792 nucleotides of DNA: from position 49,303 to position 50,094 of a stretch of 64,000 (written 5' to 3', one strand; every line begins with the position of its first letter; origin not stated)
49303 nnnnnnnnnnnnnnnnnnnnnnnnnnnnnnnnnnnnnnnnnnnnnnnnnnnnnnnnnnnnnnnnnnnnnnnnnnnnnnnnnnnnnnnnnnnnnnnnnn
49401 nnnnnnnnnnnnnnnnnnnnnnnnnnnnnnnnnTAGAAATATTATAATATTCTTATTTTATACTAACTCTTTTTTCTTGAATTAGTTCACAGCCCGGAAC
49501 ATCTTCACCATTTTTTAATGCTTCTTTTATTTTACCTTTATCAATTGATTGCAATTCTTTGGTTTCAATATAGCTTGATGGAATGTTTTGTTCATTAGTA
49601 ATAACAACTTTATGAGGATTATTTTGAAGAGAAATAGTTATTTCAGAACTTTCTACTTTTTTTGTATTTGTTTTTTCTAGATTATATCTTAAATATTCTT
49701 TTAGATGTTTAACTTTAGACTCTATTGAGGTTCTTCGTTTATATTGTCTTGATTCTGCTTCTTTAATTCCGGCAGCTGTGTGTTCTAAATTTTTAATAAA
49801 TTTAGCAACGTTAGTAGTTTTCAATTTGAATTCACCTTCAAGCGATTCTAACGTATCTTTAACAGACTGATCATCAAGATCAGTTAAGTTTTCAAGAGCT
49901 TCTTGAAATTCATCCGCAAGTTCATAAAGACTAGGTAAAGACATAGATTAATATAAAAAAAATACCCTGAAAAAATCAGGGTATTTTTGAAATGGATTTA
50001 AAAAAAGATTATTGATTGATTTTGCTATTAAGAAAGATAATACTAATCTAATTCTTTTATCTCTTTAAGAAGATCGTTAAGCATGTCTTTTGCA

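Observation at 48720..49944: Orphan phage-type cassette (PD-(D/E)XK nuclease and Sipho_Gp157-like protein) embedded between pepA and the pnt operon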

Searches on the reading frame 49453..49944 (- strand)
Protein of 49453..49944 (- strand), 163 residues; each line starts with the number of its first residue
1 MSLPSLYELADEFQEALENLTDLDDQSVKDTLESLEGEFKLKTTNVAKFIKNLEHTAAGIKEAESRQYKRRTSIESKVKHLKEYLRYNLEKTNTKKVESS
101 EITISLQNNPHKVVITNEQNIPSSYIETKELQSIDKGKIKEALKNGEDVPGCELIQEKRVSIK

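Call 3: search_protein_families(library=pfam, proteins=[window:49456-49944:-], max_evalue=1)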
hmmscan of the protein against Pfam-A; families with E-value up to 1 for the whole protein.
window:49456-49944:- (163 aa): 8 families
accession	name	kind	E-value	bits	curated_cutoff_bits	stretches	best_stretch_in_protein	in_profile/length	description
PF05565.16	Sipho_Gp157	-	1.6e-47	161.9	28.6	1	6-163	2-162/162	Siphovirus Gp157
PF01865.21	PhoU_div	-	0.033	14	24.4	1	8-79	111-183/214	Protein of unknown function DUF47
PF13023.12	HD_3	-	0.045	14.1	22.5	1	12-71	81-140/165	HD domain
PF16207.11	RAWUL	-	0.059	14.2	33.5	1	71-107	4-29/65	RAWUL domain RING finger- and WD40-associated ubiquitin-like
PF22813.1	TcaA_2nd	-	0.071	13.9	26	1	10-62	5-54/103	TcaA protein second domain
PF05478.16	Prominin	-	0.16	10.4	34.3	1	15-147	210-344/799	Prominin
PF09440.15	eIF3_N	-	0.23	12.2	26.8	1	23-100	22-100/133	eIF3 subunit 6 N terminal domain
PF06580.19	His_kinase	-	0.37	11.5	25.2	0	70-97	30-57/81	Histidine kinase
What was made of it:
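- On Sipho_Gp157 (PF05565): 161.9 bits against a cut-off of 28.6, residues 6-163 on profile positions 2-162 of 162 (call 3).
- Closest known: Sipho_Gp157. Same: There is a full-length profile match at E 1.6e-47 (call 3).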

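Call 4: search_protein_families(library=phrogs, proteins=[window:49456-49944:-], max_evalue=0.01)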
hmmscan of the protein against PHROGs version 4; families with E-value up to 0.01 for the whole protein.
window:49456-49944:- (163 aa): 2 families
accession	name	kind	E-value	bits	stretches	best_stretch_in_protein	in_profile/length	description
phrog_253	-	DNA, RNA and nucleotide metabolism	1.1e-45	156.6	1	5-163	8-167/169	Mu Gam-like end protection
phrog_20203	-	unknown function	6.2e-11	43.3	1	90-162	2-74/75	-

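Call 5: search_protein_families(library=padloc, proteins=[window:49456-49944:-], max_evalue=1)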
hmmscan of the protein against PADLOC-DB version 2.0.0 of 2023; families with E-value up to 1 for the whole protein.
window:49456-49944:- (163 aa): 2 families
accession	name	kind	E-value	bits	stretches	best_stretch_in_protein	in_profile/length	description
PDLC04963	PDC-S23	-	0.01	13.3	1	7-80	144-214/312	-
PDLC00006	DruC1|DruC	-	0.22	7.9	1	14-128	202-318/626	Unknown function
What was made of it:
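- On Known anti-phage defence systems (PADLOC-DB 2.0): Gp157's best hit is E 0.01 (call 5).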

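Call 6: search_protein_families(library=ncbifam, proteins=[window:49456-49944:-], max_evalue=1)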
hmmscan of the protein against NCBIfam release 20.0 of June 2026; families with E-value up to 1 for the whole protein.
window:49456-49944:- (163 aa): 1 family
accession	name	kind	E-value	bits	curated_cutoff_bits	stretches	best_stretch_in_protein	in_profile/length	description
NF008150.0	PRK10902.1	equivalog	0.0017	17.8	215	1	12-125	82-185/271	FKBP-type peptidyl-prolyl cis-trans isomerase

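Call 10: find_encoding_contigs(protein=window:49453-49944:-, flank=10000, max_places=10)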
Protein window:49453-49944:- (163 aa): 23 contigs read that carry it; 10 places shown.
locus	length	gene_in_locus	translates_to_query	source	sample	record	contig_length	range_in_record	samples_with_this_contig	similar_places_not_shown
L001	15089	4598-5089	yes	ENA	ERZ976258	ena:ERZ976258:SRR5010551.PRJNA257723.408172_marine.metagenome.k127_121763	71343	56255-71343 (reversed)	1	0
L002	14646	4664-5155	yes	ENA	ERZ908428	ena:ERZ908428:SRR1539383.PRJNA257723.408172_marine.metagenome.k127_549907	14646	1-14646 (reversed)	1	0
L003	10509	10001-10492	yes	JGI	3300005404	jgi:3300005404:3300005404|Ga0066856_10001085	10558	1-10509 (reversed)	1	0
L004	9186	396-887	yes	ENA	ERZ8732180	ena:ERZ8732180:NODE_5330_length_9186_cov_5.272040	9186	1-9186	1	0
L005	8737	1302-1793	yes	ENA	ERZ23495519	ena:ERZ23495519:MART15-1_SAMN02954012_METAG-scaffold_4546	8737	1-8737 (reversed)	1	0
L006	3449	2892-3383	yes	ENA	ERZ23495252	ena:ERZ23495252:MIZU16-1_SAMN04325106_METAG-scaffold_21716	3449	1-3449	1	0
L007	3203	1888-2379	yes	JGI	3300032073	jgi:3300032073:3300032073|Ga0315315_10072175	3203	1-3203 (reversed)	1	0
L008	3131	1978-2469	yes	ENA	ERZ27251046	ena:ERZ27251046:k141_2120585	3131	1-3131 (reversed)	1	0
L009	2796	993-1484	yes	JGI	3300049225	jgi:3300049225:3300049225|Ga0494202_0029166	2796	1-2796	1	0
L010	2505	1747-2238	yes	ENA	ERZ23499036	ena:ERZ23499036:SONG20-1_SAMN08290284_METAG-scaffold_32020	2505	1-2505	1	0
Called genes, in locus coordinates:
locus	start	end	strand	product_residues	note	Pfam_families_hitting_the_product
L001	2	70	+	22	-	?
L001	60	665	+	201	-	-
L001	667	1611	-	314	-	PF00561:Abhydrolase_1, PF12146:Hydrolase_4, PF12697:Abhydrolase_6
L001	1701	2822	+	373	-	PF05222:AlaDh_PNT_N, PF01262:AlaDh_PNT_C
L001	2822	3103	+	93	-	PF12769:PNTB_4TM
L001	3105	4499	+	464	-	PF02233:PNTB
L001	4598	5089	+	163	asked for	PF05565:Sipho_Gp157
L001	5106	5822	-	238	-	PF12705:PDDEXK_1 (faint)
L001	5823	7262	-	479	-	PF02789:Peptidase_M17_N, PF00883:Peptidase_M17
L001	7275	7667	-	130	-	PF03061:4HBT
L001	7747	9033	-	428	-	PF07690:MFS_1, PF11700:ATG22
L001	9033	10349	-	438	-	PF00009:GTP_EFTU, PF01926:MMR_HSR1, PF02421:FeoB_N, PF00009:GTP_EFTU, PF01926:MMR_HSR1, PF02421:FeoB_N, PF04548:AIG1, PF14714:KH_dom-like, +7 more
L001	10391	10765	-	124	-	PF01124:MAPEG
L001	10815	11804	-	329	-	PF00140:Sigma70_r1_2 (weak), PF04542:Sigma70_r2, PF04539:Sigma70_r3, PF04545:Sigma70_r4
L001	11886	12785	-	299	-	PF01370:Epimerase, PF05368:NmrA (weak), PF08338:DUF1731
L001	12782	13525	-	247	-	PF00378:ECH_1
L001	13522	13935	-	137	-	PF13279:4HBT_2, PF03061:4HBT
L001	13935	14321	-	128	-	PF04134:DCC1-like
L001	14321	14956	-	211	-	PF06966:DUF1295, PF01222:ERG4_ERG24 (weak)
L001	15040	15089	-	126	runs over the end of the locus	PF00581:Rhodanese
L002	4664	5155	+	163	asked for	PF05565:Sipho_Gp157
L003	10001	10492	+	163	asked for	PF05565:Sipho_Gp157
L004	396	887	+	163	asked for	PF05565:Sipho_Gp157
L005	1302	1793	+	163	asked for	PF05565:Sipho_Gp157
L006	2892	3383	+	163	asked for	PF05565:Sipho_Gp157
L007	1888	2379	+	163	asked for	PF05565:Sipho_Gp157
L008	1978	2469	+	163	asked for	PF05565:Sipho_Gp157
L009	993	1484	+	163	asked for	PF05565:Sipho_Gp157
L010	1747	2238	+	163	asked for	PF05565:Sipho_Gp157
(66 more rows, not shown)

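Call 11: find_homologous_proteins(query=window:49456-49944:-)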
Query window:49456-49944:- (163 aa): 77 proteins with E <= 0.001 among 127 candidates.
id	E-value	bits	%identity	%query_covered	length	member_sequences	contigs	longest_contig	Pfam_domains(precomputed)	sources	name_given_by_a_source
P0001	9.0e-94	329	99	100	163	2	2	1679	PF05565.17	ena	-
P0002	8.0e-84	297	87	100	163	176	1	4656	PF05565.17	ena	-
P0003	2.0e-80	286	84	100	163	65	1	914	PF05565.17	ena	-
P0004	5.3e-78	278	83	100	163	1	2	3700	PF05565.17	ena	-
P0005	3.5e-73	262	80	100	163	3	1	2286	PF05565.17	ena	-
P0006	1.6e-65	238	67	100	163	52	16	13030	PF05565.17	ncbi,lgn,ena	-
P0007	2.8e-65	237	67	100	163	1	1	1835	PF05565.17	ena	-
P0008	8.1e-65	235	67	100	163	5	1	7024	PF05565.17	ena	-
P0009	3.3e-64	233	66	100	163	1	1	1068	PF05565.17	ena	-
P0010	1.7e-63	231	66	100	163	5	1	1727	PF05565.17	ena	-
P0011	3.4e-62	227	88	75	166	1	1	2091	PF05565.17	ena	-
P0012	6.6e-62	226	66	100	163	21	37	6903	PF05565.17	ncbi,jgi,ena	-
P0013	1.2e-61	225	65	100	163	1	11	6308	PF05565.17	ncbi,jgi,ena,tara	tara:strand:+ start:300 stop:791 length:492 start_codon:yes stop_codon:yes gene_type:complete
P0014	2.1e-61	224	87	77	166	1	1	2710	PF07045.18,PF05565.17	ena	-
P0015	3.7e-61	223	65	100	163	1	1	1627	PF05565.17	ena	-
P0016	7.8e-61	222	64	100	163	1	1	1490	PF05565.17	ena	-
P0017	1.4e-60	222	64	100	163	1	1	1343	PF05565.17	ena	-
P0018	3.2e-59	217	64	100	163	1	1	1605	PF05565.17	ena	-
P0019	1.1e-54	202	62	100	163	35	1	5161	PF05565.17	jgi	-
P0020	2.8e-54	201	63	100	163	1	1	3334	PF05565.17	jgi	jgi:hypothetical protein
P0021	5.9e-53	197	82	71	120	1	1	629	PF05565.17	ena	-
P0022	5.2e-51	191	57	100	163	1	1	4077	PF05565.17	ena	-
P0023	7.1e-51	190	57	100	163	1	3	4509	PF05565.17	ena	-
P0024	8.0e-51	190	56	100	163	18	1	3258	PF05565.17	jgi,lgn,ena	jgi:hypothetical protein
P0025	8.8e-51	190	57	100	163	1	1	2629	PF05565.17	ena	-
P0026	1.4e-50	189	57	100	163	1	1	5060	PF05565.17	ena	-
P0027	1.6e-50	189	57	100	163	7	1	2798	PF05565.17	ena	-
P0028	2.7e-49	185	56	100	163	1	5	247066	PF05565.17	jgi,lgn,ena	jgi:hypothetical protein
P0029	4.1e-49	184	58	100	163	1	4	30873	PF05565.17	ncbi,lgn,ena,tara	tara:strand:+ start:1456 stop:1947 length:492 start_codon:yes stop_codon:yes gene_type:complete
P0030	4.4e-49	184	56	100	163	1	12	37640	PF05565.17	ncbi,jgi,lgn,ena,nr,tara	ncbi:MAG: siphovirus Gp157 family protein [Rickettsiales bacterium TMED289]|nr:MAG: siphovirus Gp157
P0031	6.1e-49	184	56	100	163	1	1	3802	PF05565.17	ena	-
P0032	7.3e-49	184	56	100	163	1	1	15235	PF05565.17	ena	-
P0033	9.1e-49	183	58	100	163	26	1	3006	PF05565.17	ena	-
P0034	3.6e-47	178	82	66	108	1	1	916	PF05565.17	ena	-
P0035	4.2e-47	178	82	64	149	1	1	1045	PF00121.25,PF05565.17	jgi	jgi:cytochrome c-type biogenesis protein CcmE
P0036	5.3e-47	178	55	100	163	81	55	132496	PF05565.17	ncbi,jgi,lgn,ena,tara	jgi:hypothetical protein|tara:strand:+ start:7 stop:498 length:492 start_codon:yes stop_codon:yes ge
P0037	1.3e-44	170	88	60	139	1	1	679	PF05565.17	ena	-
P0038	2.5e-43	166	53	100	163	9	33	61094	PF05565.17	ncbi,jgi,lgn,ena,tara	tara:strand:- start:94 stop:585 length:492 start_codon:yes stop_codon:yes gene_type:complete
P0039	9.4e-43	164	64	74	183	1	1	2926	PF05565.17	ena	-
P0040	5.6e-40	155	71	70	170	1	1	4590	PF10391.16,PF05565.17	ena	-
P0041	8.1e-39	151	67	67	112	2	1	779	PF05565.17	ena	-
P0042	1.3e-35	141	70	59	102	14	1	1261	PF05565.17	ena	-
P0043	1.3e-35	141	84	53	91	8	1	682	PF05565.17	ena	-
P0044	7.6e-34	135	83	50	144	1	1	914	PF05565.17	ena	-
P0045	1.1e-31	128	63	64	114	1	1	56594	PF05565.17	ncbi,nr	ncbi:MAG: hypothetical protein CM1200mP31_2530 [Candidatus Neomarinimicrobiota bacterium]|nr:MAG: hy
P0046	3.8e-30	123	43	100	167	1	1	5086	PF05565.17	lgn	-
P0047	4.2e-30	123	47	97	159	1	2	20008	PF05565.17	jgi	jgi:replicative superfamily II helicase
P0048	6.7e-30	122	47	97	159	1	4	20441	PF05565.17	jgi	jgi:replicative superfamily II helicase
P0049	1.1e-29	121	47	97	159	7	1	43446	PF05565.17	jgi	jgi:predicted nuclease with TOPRIM domain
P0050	2.6e-29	120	47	97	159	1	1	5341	PF05565.17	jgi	jgi:replicative superfamily II helicase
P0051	5.9e-29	119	41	100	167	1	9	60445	PF05565.17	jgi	jgi:hypothetical protein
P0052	8.7e-29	119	46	97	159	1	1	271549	PF05565.17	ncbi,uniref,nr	ncbi:siphovirus Gp157 family protein [Thermaerobacillus caldiproteolyticus]|uniref:siphovirus Gp157 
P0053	1.0e-28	118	46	97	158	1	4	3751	PF05565.17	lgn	-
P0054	1.3e-28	118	53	76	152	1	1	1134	PF05565.17,PF09923.15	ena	-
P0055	5.5e-28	116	71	49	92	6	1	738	PF05565.17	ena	-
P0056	1.4e-27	115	44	97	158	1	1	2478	PF05565.17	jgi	-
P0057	1.6e-26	111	42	99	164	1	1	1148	PF05565.17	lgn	-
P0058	4.7e-26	110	42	100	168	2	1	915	PF05565.17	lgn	-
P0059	1.3e-25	108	39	98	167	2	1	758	PF05565.17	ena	-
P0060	4.6e-23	100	37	98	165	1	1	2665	PF05565.17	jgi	-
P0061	4.6e-22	97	38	97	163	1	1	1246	PF05565.17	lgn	-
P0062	5.4e-21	93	40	99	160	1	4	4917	PF05565.17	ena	-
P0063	8.9e-21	93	71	42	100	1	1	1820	PF05565.17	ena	-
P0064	1.5e-20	92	37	99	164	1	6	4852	PF05565.17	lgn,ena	-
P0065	2.9e-20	91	40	97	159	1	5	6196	PF05565.17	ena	-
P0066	9.6e-20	89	35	97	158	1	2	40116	PF05565.17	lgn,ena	-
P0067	9.4e-16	76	35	98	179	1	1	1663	PF05565.17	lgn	-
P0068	2.7e-13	68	34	91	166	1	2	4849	PF05565.17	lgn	-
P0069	8.9e-13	67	36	85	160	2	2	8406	PF05565.17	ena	-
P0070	1.4e-12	66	35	94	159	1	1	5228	PF05565.17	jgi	jgi:hypothetical protein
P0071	3.9e-11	61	32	97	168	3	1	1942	PF05565.17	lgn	-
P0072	2.4e-9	56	36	94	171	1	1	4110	PF07352.18,PF05565.17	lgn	-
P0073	4.4e-8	51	31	97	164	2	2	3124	PF05565.17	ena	-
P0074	9.7e-8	50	29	97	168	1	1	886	PF05565.17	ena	-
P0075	9.8e-7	47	35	64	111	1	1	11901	PF05565.17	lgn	-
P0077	2.1e-4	39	35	56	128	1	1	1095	PF05565.17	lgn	-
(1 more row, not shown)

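Call 12: find_encoding_contigs(protein=P0028, flank=8000, max_places=3)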
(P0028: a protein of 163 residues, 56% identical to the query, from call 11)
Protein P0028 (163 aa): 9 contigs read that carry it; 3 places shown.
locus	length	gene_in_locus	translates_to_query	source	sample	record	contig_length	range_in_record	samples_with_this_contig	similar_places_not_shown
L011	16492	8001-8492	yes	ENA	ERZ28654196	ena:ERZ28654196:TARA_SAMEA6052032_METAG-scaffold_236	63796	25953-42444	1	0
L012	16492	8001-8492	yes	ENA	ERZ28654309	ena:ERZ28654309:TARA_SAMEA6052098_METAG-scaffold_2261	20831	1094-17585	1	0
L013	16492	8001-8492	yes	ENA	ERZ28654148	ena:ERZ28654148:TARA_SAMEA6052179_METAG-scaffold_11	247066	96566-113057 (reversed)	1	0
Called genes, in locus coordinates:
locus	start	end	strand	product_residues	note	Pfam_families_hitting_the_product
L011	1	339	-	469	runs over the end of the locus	PF00209:SNF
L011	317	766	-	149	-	PF18935:DUF5683 (weak)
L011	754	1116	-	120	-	PF01042:Ribonuc_L-PSP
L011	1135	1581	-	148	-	PF27546:MICAH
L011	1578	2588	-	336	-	PF07973:tRNA_SAD, PF02272:DHHA1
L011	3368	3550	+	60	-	-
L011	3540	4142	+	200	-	-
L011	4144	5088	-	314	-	PF00561:Abhydrolase_1, PF12146:Hydrolase_4, PF12697:Abhydrolase_6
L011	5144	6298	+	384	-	PF05222:AlaDh_PNT_N, PF01262:AlaDh_PNT_C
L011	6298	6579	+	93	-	PF12769:PNTB_4TM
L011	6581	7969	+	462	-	PF02233:PNTB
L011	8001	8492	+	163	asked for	PF05565:Sipho_Gp157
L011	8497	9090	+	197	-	PF06966:DUF1295 (weak), PF04191:PEMT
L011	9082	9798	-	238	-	PF12705:PDDEXK_1 (weak)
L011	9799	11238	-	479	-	PF02789:Peptidase_M17_N, PF00883:Peptidase_M17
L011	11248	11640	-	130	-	PF03061:4HBT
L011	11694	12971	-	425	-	PF00463:ICL, PF13714:PEP_mutase, PF00463:ICL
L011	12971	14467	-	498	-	PF20656:MS_N (faint), PF01274:MS_TIM-barrel, PF20659:MS_C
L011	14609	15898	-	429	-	PF07690:MFS_1, PF11700:ATG22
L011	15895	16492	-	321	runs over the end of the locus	PF00009:GTP_EFTU, PF00071:Ras (faint), PF01926:MMR_HSR1, PF02421:FeoB_N, PF04548:AIG1, PF00350:Dynamin_N (weak), PF14714:KH_dom-like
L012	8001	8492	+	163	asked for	PF05565:Sipho_Gp157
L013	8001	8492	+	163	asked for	PF05565:Sipho_Gp157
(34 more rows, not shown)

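Call 13: find_encoding_contigs(protein=P0036, flank=8000, max_places=3)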
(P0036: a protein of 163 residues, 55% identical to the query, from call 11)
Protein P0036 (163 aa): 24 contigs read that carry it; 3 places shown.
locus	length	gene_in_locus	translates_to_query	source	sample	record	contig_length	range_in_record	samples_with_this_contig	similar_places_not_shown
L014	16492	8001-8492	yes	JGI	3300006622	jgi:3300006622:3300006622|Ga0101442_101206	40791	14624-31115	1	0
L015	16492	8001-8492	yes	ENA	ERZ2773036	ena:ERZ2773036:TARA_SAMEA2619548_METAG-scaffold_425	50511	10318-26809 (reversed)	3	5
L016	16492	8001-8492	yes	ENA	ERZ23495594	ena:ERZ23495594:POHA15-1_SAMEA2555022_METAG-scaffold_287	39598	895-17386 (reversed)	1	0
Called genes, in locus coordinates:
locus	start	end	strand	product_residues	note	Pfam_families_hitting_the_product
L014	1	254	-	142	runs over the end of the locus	PF18935:DUF5683 (weak)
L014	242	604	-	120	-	PF01042:Ribonuc_L-PSP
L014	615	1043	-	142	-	PF03479:PCC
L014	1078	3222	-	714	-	-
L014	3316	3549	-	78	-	-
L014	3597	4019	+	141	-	-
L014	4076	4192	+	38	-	-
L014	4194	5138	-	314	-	PF12146:Hydrolase_4, PF00561:Abhydrolase_1, PF12697:Abhydrolase_6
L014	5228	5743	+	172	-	-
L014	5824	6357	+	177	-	-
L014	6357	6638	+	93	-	PF12769:PNTB_4TM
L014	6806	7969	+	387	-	-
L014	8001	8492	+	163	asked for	PF05565:Sipho_Gp157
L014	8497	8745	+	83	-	-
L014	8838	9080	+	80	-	-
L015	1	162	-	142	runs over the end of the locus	PF18935:DUF5683 (weak)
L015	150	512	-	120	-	PF01042:Ribonuc_L-PSP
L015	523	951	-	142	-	PF03479:PCC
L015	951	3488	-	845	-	PF01411:tRNA-synt_2c, PF07973:tRNA_SAD, PF02272:DHHA1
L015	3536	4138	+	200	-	-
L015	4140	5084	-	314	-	PF12146:Hydrolase_4, PF00561:Abhydrolase_1, PF12697:Abhydrolase_6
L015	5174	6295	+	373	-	PF05222:AlaDh_PNT_N, PF01262:AlaDh_PNT_C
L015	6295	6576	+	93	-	PF12769:PNTB_4TM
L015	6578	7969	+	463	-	PF02233:PNTB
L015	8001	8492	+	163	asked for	PF05565:Sipho_Gp157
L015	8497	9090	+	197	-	PF02544:Steroid_dh (weak), PF04140:ICMT (faint), PF04191:PEMT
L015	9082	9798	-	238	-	PF12705:PDDEXK_1 (weak)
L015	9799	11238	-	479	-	PF02789:Peptidase_M17_N, PF00883:Peptidase_M17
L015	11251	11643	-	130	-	PF03061:4HBT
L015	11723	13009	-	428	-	PF07690:MFS_1, PF11700:ATG22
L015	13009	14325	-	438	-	PF00009:GTP_EFTU, PF01926:MMR_HSR1, PF02421:FeoB_N, PF00009:GTP_EFTU, PF01926:MMR_HSR1, PF02421:FeoB_N, PF04548:AIG1 (weak), PF14714:KH_dom-like, +7 more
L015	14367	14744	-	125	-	PF01124:MAPEG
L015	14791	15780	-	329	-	PF00140:Sigma70_r1_2 (weak), PF04542:Sigma70_r2, PF04539:Sigma70_r3, PF04545:Sigma70_r4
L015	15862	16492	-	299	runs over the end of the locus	PF01370:Epimerase, PF05368:NmrA (weak), PF08338:DUF1731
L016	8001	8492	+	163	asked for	PF05565:Sipho_Gp157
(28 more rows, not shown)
